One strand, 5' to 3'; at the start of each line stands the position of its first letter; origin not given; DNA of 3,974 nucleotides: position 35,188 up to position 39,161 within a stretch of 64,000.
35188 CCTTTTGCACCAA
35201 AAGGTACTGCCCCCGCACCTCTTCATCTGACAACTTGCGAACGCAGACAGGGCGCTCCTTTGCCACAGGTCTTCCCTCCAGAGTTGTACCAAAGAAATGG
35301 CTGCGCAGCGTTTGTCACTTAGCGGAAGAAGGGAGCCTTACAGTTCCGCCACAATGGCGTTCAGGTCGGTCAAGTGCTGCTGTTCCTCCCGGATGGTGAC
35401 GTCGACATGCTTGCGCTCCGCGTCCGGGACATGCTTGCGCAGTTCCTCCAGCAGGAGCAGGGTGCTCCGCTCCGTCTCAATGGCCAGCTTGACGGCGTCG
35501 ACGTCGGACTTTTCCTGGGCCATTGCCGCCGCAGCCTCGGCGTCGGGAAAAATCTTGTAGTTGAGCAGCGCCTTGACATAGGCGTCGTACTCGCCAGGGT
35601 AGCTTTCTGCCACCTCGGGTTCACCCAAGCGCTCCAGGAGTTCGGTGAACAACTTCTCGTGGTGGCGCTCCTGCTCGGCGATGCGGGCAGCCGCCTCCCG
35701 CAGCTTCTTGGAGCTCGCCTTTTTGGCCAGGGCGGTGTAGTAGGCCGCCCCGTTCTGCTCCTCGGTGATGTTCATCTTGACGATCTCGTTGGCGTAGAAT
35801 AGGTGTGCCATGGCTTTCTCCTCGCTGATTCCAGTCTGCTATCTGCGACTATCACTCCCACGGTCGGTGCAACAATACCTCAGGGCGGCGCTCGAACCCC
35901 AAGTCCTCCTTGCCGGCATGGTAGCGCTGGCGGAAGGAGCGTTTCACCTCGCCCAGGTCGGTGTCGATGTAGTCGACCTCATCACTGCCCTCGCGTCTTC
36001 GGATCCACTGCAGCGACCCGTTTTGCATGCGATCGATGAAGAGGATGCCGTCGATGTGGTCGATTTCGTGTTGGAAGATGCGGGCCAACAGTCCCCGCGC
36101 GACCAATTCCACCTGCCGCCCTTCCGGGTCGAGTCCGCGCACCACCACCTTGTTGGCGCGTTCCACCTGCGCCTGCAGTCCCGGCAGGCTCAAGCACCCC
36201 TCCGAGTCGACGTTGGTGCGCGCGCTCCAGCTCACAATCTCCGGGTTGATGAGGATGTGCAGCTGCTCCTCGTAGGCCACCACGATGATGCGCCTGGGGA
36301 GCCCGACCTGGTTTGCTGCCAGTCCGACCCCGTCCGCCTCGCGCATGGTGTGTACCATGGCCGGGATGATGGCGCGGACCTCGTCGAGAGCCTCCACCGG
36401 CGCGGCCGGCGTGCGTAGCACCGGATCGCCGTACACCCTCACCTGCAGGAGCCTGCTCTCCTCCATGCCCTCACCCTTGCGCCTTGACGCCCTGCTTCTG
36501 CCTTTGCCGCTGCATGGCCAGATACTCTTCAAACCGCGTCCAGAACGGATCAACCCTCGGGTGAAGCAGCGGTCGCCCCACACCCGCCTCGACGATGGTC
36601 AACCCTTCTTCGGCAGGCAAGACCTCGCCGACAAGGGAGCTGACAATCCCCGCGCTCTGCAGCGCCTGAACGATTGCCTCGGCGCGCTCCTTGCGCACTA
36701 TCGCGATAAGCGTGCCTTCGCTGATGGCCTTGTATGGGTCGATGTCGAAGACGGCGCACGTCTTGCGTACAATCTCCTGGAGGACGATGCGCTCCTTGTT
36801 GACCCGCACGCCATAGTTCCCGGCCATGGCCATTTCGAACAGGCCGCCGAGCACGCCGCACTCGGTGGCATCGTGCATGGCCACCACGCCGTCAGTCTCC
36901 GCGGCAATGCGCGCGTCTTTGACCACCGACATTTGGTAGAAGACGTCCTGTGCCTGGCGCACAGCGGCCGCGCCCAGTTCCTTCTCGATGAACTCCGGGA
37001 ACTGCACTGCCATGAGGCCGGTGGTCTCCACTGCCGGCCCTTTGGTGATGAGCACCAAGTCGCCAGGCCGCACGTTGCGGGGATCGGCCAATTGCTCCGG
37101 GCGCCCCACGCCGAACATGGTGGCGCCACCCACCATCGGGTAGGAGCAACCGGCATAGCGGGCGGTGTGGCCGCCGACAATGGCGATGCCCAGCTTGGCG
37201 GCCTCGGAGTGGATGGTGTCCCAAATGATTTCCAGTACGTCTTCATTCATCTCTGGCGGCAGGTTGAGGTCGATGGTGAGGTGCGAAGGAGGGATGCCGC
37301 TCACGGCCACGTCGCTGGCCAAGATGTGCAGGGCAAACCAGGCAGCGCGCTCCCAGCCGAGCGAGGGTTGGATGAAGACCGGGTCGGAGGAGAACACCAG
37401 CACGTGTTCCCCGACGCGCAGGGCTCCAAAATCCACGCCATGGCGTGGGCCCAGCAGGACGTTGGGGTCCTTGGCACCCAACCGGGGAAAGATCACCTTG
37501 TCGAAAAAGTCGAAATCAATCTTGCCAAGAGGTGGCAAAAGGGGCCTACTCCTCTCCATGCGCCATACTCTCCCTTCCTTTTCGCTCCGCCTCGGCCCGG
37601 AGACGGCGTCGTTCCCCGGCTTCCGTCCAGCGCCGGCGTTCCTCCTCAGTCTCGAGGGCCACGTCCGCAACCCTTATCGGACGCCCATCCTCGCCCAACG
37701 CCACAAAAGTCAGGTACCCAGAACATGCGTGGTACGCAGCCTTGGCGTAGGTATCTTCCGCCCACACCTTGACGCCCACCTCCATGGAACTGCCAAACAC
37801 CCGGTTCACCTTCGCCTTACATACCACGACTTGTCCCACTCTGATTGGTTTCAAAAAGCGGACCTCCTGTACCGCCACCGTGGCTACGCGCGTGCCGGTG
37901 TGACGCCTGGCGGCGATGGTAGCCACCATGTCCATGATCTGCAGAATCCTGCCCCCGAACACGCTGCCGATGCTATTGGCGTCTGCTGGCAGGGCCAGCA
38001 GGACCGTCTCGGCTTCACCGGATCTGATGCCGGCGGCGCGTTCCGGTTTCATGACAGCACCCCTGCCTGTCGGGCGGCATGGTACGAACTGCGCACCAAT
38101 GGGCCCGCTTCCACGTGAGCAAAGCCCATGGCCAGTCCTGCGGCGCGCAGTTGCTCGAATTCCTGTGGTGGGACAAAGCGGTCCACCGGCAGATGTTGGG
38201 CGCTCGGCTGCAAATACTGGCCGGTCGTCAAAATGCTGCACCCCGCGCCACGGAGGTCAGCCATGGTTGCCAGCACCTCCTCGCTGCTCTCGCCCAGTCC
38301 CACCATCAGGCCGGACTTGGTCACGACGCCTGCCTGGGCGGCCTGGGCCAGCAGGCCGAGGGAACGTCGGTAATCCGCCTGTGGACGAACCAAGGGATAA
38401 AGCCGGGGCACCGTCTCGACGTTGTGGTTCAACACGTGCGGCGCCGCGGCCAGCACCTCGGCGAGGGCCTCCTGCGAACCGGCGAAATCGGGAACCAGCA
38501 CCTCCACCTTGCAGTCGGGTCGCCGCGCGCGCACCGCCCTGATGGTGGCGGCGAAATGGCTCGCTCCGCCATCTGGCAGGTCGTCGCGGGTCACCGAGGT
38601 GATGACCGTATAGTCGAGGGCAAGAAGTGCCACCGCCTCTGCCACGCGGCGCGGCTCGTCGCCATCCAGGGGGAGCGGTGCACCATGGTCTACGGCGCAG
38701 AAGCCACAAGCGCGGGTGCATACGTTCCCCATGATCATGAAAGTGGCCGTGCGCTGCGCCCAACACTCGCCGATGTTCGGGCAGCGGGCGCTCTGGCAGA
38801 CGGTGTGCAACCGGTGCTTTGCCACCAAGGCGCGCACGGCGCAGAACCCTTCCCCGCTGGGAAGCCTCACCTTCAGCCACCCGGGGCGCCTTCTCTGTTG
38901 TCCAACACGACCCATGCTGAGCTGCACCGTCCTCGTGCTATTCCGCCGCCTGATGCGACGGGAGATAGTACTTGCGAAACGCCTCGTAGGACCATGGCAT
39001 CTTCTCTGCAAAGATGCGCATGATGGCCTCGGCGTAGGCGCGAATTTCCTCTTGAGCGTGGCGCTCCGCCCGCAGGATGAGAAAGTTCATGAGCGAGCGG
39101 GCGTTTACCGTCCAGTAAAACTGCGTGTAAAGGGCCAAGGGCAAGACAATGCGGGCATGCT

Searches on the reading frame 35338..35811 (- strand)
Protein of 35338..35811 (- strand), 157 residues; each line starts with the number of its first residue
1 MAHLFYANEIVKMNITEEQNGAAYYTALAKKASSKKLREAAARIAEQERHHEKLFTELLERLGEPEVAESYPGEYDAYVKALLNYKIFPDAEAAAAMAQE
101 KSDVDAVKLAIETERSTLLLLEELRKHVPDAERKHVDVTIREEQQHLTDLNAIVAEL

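Call 48: search_protein_families(library=pfam, max_evalue=0.0001, proteins=[window:35338-35811:-])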
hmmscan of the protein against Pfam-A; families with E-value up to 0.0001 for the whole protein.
window:35338-35811:- (157 aa): 1 family
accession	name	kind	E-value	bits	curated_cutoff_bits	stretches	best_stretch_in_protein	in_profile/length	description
PF02915.23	Rubrerythrin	-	1.7e-09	38.6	22.8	1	9-152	1-135/137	Rubrerythrin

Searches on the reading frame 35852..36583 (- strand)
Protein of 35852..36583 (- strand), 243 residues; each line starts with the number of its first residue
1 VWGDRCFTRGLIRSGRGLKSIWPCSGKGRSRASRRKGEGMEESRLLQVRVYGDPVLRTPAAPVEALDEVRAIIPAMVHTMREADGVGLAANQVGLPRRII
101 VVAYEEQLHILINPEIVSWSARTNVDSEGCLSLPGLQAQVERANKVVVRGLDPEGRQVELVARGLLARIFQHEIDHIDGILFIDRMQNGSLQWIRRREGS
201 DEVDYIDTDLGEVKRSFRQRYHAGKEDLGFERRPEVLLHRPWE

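Call 48: search_protein_families(library=pfam, max_evalue=0.0001, proteins=[window:35852-36583:-])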
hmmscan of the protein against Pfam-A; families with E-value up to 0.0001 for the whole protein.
window:35852-36583:- (243 aa): 1 family
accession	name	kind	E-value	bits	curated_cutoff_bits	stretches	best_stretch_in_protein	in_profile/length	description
PF01327.26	Pep_deformylase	-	1e-49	168.5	22.8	1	47-188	3-152/156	Polypeptide deformylase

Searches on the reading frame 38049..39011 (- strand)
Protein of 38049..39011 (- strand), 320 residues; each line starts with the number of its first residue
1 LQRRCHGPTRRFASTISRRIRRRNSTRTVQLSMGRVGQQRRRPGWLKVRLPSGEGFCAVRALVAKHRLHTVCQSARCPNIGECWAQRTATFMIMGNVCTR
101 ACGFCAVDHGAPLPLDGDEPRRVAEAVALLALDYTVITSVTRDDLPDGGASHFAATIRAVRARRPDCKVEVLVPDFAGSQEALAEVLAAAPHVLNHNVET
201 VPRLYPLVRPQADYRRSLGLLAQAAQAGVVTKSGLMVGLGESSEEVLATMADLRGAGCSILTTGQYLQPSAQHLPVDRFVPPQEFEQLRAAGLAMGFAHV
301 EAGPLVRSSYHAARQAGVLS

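Call 9: search_protein_families(library=pfam, max_evalue=0.00001, proteins=[window:38049-39011:-])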
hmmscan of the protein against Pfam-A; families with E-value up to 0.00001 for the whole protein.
window:38049-39011:- (320 aa): 2 families
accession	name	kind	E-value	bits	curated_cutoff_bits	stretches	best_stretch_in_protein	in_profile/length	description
PF04055.27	Radical_SAM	-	3.9e-17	63.4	29.5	1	92-252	1-165/166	Radical SAM superfamily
PF16881.10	LIAS_N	-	7.8e-07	29.9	27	1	37-77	56-96/96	N-terminal domain of lipoyl synthase of Radical_SAM family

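Call 24: search_protein_families(library=ncbifam, proteins=[window:38049-39011:-], max_evalue=0.00001)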
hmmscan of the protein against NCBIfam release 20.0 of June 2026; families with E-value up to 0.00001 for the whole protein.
window:38049-39011:- (320 aa): 5 families
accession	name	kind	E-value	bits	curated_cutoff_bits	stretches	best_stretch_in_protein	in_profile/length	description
NF004019.1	PRK05481.1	subfamily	1.1e-125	418.7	203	1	43-316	2-277/286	lipoyl synthase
NF009544.0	PRK12928.1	subfamily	2.7e-124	414.3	210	1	38-315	16-296/300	lipoyl synthase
NF053790.1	LplA_LipA_fuse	exception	9.9e-123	410.8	800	1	15-314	307-605/606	bifunctional lipoate--protein ligase/lipoyl synthase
TIGR00510.1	lipA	equivalog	2.7e-112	375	310.25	1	38-313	13-291/302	lipoyl synthase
TIGR00433.2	bioB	equivalog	3.3e-08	33.1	225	1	98-256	51-211/307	biotin synthase BioB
